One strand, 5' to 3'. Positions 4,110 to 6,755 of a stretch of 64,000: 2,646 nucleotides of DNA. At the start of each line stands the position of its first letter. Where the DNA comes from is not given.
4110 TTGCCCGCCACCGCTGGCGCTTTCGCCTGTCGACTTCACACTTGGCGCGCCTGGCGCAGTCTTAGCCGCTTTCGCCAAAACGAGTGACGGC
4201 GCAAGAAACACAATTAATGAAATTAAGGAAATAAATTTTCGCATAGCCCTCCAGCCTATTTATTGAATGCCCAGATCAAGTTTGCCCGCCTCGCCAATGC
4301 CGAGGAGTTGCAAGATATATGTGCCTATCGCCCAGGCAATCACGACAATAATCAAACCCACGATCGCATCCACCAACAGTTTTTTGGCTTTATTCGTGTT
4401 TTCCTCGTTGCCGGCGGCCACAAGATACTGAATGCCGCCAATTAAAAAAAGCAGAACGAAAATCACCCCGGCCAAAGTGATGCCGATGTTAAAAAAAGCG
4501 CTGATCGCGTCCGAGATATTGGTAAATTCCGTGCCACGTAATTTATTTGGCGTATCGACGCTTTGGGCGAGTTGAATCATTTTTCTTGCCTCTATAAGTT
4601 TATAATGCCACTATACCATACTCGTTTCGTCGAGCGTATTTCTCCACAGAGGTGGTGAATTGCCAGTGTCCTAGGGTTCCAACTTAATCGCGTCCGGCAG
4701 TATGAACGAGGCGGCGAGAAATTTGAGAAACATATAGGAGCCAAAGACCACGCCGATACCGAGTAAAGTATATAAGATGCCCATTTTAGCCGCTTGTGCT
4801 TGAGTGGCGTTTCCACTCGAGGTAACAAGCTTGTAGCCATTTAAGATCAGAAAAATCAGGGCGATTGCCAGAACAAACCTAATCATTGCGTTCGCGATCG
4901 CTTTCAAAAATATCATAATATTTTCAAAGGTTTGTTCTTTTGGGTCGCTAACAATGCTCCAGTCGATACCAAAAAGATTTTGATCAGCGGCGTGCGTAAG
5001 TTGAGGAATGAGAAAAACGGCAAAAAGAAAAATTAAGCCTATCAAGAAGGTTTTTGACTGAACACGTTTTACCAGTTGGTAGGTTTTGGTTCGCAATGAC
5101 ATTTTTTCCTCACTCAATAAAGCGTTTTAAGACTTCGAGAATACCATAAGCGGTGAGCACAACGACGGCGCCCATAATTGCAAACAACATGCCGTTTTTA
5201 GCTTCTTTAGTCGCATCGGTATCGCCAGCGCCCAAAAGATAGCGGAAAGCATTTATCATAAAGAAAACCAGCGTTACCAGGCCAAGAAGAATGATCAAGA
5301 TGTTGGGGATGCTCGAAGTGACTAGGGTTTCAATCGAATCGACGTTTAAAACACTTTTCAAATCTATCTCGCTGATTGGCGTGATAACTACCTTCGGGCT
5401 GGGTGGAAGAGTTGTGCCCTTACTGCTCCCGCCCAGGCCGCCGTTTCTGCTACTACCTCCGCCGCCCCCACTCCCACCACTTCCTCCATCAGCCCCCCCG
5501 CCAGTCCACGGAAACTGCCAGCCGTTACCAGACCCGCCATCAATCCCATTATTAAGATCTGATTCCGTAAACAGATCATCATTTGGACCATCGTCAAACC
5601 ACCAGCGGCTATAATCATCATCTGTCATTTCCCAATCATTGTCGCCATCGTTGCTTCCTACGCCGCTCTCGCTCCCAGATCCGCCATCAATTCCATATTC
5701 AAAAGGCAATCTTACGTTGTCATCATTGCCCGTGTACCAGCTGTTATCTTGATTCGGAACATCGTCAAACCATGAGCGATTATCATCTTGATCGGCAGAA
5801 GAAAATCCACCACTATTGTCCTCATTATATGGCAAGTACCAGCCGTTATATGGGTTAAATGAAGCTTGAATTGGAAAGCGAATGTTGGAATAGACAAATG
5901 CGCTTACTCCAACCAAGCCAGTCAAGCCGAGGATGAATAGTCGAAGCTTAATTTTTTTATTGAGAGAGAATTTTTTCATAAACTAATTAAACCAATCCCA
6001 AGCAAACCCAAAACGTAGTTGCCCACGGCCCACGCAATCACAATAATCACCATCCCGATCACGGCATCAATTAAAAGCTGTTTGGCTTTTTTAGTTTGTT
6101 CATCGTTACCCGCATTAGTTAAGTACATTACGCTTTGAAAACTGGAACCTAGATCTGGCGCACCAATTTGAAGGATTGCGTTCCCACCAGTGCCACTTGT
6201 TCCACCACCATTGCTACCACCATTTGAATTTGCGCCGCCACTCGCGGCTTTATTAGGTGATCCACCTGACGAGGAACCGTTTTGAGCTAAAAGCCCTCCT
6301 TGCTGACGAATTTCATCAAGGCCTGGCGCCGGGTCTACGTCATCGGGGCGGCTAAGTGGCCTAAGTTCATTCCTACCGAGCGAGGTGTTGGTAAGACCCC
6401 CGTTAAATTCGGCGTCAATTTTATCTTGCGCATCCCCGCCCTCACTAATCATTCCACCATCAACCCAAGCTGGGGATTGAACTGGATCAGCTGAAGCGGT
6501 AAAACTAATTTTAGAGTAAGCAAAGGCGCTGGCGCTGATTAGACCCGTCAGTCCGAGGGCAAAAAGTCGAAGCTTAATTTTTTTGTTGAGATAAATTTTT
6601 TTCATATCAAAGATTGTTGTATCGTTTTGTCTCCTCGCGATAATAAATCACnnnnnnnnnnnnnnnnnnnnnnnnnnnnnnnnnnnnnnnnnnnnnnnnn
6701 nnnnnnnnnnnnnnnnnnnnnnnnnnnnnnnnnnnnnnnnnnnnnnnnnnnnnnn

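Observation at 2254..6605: Tandem array of six paralogs (plus a pseudogene) encoding VirB2/TrbC-pilin-like two-helix proteins with hypervariable ectodomains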

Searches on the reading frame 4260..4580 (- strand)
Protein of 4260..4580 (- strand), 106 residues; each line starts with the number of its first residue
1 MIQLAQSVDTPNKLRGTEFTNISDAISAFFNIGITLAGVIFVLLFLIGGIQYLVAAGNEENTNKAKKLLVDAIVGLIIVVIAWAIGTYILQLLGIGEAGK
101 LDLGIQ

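Call 3: search_protein_families(library=pfam, proteins=[window:4260-4580:-], max_evalue=1)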
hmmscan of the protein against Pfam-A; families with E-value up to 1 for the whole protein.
window:4260-4580:- (106 aa): 12 families
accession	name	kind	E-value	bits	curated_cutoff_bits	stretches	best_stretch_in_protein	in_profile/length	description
PF18895.5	T4SS_pilin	-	8.8e-11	42.2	26.6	1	22-89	5-71/71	Type IV secretion system pilin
PF02322.20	Cyt_bd_oxida_II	-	0.0003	20.7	35.6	1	11-90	133-212/302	Cytochrome bd terminal oxidase subunit II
PF12698.13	ABC2_membrane_3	-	0.0043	16.6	31.6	1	20-93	154-220/347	ABC-2 family transporter protein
PF07662.18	Nucleos_tra2_C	-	0.016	15.3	32.3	1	19-96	45-124/213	Na+ dependent nucleoside transporter C-terminus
PF09933.14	DUF2165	-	0.019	15.5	24.9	1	25-87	58-118/157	Predicted small integral membrane protein (DUF2165)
PF07331.16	TctB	-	0.02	15.5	29.1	1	31-92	88-134/137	Tripartite tricarboxylate transporter TctB family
PF01004.24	Flavi_M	-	0.024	14.8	25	0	75-91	42-58/74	Flavivirus envelope glycoprotein M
PF10320.15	7TM_GPCR_Srsx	-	0.025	14.4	24.1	1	24-92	143-209/257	Serpentine type 7TM GPCR chemoreceptor Srsx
PF20589.3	DUF6790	-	0.071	13.4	27.1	1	28-84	91-151/158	Family of unknown function (DUF6790)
PF04148.18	Erv26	-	0.078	13.3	22.2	1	35-84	12-60/202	Transmembrane adaptor Erv26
PF06781.17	CrgA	-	0.35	11.5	24.8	0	60-91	26-57/89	Cell division protein CrgA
PF19607.4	DUF6112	-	0.64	10.3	25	0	33-97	23-86/88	Family of unknown function (DUF6112)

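Call 4: search_protein_families(library=ncbifam, proteins=[window:4260-4580:-], max_evalue=1)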
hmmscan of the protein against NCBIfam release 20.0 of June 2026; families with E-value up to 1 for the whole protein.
window:4260-4580:- (106 aa): 4 families
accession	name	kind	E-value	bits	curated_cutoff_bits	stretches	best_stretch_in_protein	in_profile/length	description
NF045849.1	ICE_MMCAP2_0565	equivalog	1.5e-08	34.2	40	1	20-91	7-78/80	Mbov_0395 family pilin-like conjugal transfer protein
NF045889.1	ICE_Mbov_0396_TM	equivalog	0.0016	18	70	1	25-92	51-116/306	Mbov_0396 family ICE element transmembrane protein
NF045848.1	MMCAP2_0566_fam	domain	0.0029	16.9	90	1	24-81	52-108/322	MMCAP2_0566 family conjugal transfer protein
NF045759.1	NamurgluKinAmgK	equivalog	0.14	11.2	550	1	40-79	83-122/324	N-acetylmuramate/N-acetylglucosamine kinase AmgK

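Call 17: find_homologous_proteins(query=window:4260-4580:-, max_evalue=0.001)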
Query window:4260-4580:- (106 aa): 30 proteins with E <= 0.001 among 48 candidates.
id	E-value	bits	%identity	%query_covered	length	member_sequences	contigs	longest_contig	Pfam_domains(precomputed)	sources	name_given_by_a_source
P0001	1.5e-57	210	100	100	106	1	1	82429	PF18895.6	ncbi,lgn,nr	ncbi:hypothetical protein HYW32_00085 [Candidatus Berkelbacteria bacterium]|nr:hypothetical protein 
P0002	1.6e-46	175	79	96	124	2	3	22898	PF18895.6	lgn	-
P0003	2.0e-46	174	79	96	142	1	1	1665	PF18895.6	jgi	-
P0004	1.0e-43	166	79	95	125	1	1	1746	PF18895.6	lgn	-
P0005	6.9e-43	163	79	94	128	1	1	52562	PF18895.6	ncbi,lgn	-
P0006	1.3e-42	162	78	94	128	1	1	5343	PF18895.6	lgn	-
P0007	1.8e-42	162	77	94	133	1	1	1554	PF18895.6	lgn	-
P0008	2.2e-42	161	77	96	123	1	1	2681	PF18895.6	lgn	-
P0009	4.9e-42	160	78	94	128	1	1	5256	PF18895.6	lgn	-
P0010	1.5e-40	155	73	92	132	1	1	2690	PF18895.6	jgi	-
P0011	2.0e-40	155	75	94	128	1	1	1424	PF18895.6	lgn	-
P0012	4.4e-38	148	70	96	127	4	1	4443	PF18895.6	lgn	-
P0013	1.6e-37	146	69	96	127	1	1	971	PF18895.6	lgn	-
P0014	5.2e-29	118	63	90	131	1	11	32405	PF18895.6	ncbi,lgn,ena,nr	ncbi:hypothetical protein KC644_03125 [Candidatus Berkelbacteria bacterium]|nr:hypothetical protein 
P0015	1.9e-25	107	63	81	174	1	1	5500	PF18895.6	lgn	-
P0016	9.0e-23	98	59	82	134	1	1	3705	PF18895.6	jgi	jgi:TRAP-type C4-dicarboxylate transport system permease small subunit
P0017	3.8e-21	93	63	74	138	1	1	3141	PF18895.6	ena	-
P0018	6.5e-21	93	59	78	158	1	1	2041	PF18895.6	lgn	-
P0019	2.7e-20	91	62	73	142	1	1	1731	PF18895.6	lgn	-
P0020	3.9e-20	90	59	71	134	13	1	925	PF18895.6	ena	-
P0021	5.1e-20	90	59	72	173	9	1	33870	PF18895.6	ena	-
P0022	1.3e-19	88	60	73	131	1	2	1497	PF18895.6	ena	-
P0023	1.7e-19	88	60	68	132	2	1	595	PF18895.6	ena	-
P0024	2.1e-19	88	56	77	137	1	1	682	PF18895.6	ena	-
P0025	6.4e-19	86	60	73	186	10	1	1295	PF18895.6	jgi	-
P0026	1.1e-18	85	59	72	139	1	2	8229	PF18895.6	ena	-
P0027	1.3e-18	85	59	71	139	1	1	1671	PF18895.6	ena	-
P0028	8.7e-18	82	62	71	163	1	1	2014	PF18895.6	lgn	-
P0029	1.6e-17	82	47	84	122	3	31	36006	PF18895.6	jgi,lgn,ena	-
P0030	8.1e-7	47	48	43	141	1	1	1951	PF18895.6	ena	-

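Call 23: find_encoding_contigs(protein=P0005, flank=10000, max_places=2)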
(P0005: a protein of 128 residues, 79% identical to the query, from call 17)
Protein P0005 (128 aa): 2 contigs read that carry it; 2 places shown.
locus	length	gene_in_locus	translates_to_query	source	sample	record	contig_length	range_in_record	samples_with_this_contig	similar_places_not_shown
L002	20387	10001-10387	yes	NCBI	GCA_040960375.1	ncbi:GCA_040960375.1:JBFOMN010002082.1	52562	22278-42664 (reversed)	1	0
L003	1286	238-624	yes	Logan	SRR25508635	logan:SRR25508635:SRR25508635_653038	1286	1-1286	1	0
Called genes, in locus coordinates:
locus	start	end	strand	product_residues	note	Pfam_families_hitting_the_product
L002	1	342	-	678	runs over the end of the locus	PF00082:Peptidase_S8, PF10633:NPCBM_assoc (faint)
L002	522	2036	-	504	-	PF16158:N_BRCA1_IG (faint), PF10633:NPCBM_assoc (faint)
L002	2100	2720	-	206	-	PF01569:PAP2 (weak)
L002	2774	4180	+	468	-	PF01565:FAD_binding_4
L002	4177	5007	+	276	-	PF00156:Pribosyltran (weak)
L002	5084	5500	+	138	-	PF00011:HSP20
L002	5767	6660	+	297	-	PF00483:NTP_transferase, PF12804:NTP_transf_3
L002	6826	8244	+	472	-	PF01547:SBP_bac_1, PF13416:SBP_bac_8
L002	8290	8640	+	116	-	PF05635:23S_rRNA_IVP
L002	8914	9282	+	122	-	PF18895:T4SS_pilin (weak)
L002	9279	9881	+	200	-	-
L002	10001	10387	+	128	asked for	PF18895:T4SS_pilin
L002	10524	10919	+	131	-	PF18895:T4SS_pilin (weak)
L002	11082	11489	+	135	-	PF02322:Cyt_bd_oxida_II (weak), PF18895:T4SS_pilin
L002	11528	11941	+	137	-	PF18895:T4SS_pilin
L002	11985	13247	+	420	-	PF18895:T4SS_pilin (weak)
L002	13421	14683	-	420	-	-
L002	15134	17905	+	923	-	-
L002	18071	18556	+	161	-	PF12666:PrgI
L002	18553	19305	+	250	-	PF26593:TraC-like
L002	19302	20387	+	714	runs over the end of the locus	PF12846:AAA_10 (faint), PF19044:P-loop_TraG, PF01935:DUF87 (weak), PF19044:P-loop_TraG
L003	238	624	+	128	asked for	PF18895:T4SS_pilin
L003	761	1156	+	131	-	PF18895:T4SS_pilin (weak)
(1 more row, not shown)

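Call 24: find_encoding_contigs(protein=P0002, flank=10000, max_places=2)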
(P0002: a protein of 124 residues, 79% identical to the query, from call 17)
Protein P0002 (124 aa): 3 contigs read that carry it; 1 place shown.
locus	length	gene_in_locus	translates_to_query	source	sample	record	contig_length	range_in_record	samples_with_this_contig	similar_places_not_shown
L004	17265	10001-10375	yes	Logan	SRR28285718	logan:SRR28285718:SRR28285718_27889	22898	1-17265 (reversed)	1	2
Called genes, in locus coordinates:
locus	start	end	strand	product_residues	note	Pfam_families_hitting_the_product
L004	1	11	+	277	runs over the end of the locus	PF00535:Glycos_transf_2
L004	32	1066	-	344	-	-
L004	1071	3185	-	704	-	PF00082:Peptidase_S8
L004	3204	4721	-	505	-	PF16158:N_BRCA1_IG (faint), PF10633:NPCBM_assoc (faint)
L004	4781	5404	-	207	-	-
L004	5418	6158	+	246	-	PF00156:Pribosyltran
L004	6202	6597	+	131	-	PF00011:HSP20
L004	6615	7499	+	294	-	PF00483:NTP_transferase, PF12804:NTP_transf_3 (weak)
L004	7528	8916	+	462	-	PF01547:SBP_bac_1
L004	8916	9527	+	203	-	-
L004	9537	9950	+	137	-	PF18895:T4SS_pilin (weak)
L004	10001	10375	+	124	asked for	PF18895:T4SS_pilin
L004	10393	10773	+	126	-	PF18895:T4SS_pilin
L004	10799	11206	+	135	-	PF02322:Cyt_bd_oxida_II (weak), PF18895:T4SS_pilin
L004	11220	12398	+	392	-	PF18895:T4SS_pilin (weak)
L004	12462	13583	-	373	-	-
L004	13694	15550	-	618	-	-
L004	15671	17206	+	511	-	PF05157:MshEN, PF00437:T2SSE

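Call 25: find_encoding_contigs(protein=P0014, flank=10000, max_places=2)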
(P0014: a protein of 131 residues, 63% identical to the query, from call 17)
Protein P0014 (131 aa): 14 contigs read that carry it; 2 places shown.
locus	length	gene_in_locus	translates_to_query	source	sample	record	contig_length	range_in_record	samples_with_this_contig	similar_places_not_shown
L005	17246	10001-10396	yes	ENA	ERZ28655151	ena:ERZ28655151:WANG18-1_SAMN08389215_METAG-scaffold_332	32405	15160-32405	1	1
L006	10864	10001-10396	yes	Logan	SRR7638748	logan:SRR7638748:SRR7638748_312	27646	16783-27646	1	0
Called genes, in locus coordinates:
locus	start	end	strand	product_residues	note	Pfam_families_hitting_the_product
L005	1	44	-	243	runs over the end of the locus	PF00535:Glycos_transf_2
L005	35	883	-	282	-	PF00535:Glycos_transf_2, PF13641:Glyco_tranf_2_3 (weak), PF13632:Glyco_trans_2_3 (faint)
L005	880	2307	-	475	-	PF01943:Polysacc_synt, PF13440:Polysacc_synt_3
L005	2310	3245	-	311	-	PF00535:Glycos_transf_2, PF10111:Glyco_tranf_2_2, PF13641:Glyco_tranf_2_3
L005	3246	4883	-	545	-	-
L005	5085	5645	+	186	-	PF00156:Pribosyltran (weak)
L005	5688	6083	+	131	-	PF00011:HSP20, PF17886:ArsA_HSP20 (faint)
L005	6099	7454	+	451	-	PF01704:UDPGP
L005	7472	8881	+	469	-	PF01547:SBP_bac_1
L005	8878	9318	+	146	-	PF18895:T4SS_pilin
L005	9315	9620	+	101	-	PF18895:T4SS_pilin (weak)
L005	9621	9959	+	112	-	PF18895:T4SS_pilin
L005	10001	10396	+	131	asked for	PF18895:T4SS_pilin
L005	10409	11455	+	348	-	PF18895:T4SS_pilin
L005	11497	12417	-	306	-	-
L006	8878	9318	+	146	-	PF18895:T4SS_pilin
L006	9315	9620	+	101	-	PF18895:T4SS_pilin (weak)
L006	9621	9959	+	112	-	PF18895:T4SS_pilin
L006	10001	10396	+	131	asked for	PF18895:T4SS_pilin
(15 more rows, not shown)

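Call 28: find_encoding_contigs(protein=P0001, flank=10000, max_places=3)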
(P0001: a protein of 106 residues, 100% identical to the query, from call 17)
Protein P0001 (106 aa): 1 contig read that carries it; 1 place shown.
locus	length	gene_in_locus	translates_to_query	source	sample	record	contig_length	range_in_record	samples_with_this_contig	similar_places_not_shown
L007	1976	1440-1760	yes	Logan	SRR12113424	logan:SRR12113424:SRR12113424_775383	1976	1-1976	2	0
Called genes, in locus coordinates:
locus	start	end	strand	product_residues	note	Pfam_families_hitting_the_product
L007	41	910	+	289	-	PF18895:T4SS_pilin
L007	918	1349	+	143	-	-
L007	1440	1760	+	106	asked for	PF18895:T4SS_pilin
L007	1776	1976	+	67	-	?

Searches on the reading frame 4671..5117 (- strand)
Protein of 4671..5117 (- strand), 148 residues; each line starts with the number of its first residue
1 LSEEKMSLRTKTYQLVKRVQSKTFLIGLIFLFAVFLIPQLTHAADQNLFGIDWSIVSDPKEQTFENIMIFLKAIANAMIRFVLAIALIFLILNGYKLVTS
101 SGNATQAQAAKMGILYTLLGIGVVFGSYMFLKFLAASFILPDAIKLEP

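Call 3: search_protein_families(library=pfam, proteins=[window:4671-5117:-], max_evalue=1)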
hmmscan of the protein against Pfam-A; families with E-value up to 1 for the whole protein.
window:4671-5117:- (148 aa): 3 families
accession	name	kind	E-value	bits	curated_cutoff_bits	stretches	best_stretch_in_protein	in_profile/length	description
PF19607.4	DUF6112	-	0.00016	21.9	25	1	71-126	16-72/88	Family of unknown function (DUF6112)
PF18895.5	T4SS_pilin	-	0.00017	22.1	26.6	1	71-133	9-70/71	Type IV secretion system pilin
PF13903.11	Claudin_2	-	0.13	12.4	29.1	1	43-131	53-136/192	PMP-22/EMP/MP20/Claudin tight junction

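Call 4: search_protein_families(library=ncbifam, proteins=[window:4671-5117:-], max_evalue=1)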
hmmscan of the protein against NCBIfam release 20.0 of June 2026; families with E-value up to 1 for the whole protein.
window:4671-5117:- (148 aa): 3 families
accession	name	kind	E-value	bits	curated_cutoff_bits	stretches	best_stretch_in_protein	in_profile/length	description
NF045849.1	ICE_MMCAP2_0565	equivalog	0.00033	20.3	40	1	65-129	7-71/80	Mbov_0395 family pilin-like conjugal transfer protein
NF052256.1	phage_P10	equivalog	0.085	12.7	90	1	91-123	4-35/42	envelope protein P10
NF046083.1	exosort_XrtY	exception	0.38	10.6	160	1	23-124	6-95/168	exosortase Y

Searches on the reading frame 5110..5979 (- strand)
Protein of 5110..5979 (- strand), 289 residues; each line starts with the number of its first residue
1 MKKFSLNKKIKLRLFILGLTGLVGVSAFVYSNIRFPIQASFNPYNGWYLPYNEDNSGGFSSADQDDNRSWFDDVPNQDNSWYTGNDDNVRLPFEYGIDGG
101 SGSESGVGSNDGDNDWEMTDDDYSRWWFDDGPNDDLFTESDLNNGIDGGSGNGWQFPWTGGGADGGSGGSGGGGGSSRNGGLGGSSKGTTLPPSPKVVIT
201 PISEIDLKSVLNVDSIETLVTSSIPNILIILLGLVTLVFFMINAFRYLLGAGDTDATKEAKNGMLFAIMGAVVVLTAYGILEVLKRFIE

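Call 3: search_protein_families(library=pfam, proteins=[window:5110-5979:-], max_evalue=1)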
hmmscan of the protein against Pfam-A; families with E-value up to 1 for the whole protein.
window:5110-5979:- (289 aa): 2 families
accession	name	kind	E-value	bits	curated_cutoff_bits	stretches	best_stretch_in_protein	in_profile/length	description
PF18895.5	T4SS_pilin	-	1e-07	32.4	26.6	1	214-284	3-71/71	Type IV secretion system pilin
PF19297.4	QcrA_N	-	0.34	10.7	27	1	227-288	61-122/222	QcrA subunit N-terminal region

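Call 4: search_protein_families(library=ncbifam, proteins=[window:5110-5979:-], max_evalue=1)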
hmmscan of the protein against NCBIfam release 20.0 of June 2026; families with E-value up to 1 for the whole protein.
window:5110-5979:- (289 aa): 1 family
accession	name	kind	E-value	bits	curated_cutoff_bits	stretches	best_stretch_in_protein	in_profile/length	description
NF045849.1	ICE_MMCAP2_0565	equivalog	0.0002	21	40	1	216-287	5-79/80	Mbov_0395 family pilin-like conjugal transfer protein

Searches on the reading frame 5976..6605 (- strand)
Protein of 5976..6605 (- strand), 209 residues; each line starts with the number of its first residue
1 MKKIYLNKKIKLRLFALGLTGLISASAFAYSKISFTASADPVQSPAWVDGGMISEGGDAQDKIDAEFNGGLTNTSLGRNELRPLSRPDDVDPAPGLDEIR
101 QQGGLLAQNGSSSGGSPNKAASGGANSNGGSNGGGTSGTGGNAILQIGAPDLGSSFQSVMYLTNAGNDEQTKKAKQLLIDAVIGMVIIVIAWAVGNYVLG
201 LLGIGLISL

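Call 3: search_protein_families(library=pfam, proteins=[window:5976-6605:-], max_evalue=1)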
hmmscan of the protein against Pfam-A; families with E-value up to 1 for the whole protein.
window:5976-6605:- (209 aa): 2 families
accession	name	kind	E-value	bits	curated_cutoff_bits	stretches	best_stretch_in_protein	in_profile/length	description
PF18895.5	T4SS_pilin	-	2.7e-05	24.6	26.6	1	157-198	31-71/71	Type IV secretion system pilin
PF06679.17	DUF1180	-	0.13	13.1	27.7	1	110-189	42-115/167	Membrane protein FAM174-like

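Call 4: search_protein_families(library=ncbifam, proteins=[window:5976-6605:-], max_evalue=1)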
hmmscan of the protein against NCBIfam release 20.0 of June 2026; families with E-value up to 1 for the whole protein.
window:5976-6605:- (209 aa): 2 families
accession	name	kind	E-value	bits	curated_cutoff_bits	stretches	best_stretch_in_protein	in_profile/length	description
NF045849.1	ICE_MMCAP2_0565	equivalog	3.5e-08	33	40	1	156-200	34-78/80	Mbov_0395 family pilin-like conjugal transfer protein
NF008228.0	PRK10995.1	equivalog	0.011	15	162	1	159-208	26-75/223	MarC family NAAT transporter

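Call 30: find_homologous_proteins(query=window:5976-6605:-, max_evalue=0.001)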
Query window:5976-6605:- (209 aa): 2 proteins with E <= 0.001 among 1783 candidates.
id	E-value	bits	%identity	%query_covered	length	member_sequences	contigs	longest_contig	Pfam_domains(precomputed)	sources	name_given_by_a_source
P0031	7.4e-127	439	100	100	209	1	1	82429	-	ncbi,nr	ncbi:hypothetical protein HYW32_00100 [Candidatus Berkelbacteria bacterium]|nr:hypothetical protein 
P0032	4.5e-8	51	41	44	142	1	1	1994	PF18895.6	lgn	-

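Call 32: find_encoding_contigs(protein=P0031, flank=10000, max_places=3)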
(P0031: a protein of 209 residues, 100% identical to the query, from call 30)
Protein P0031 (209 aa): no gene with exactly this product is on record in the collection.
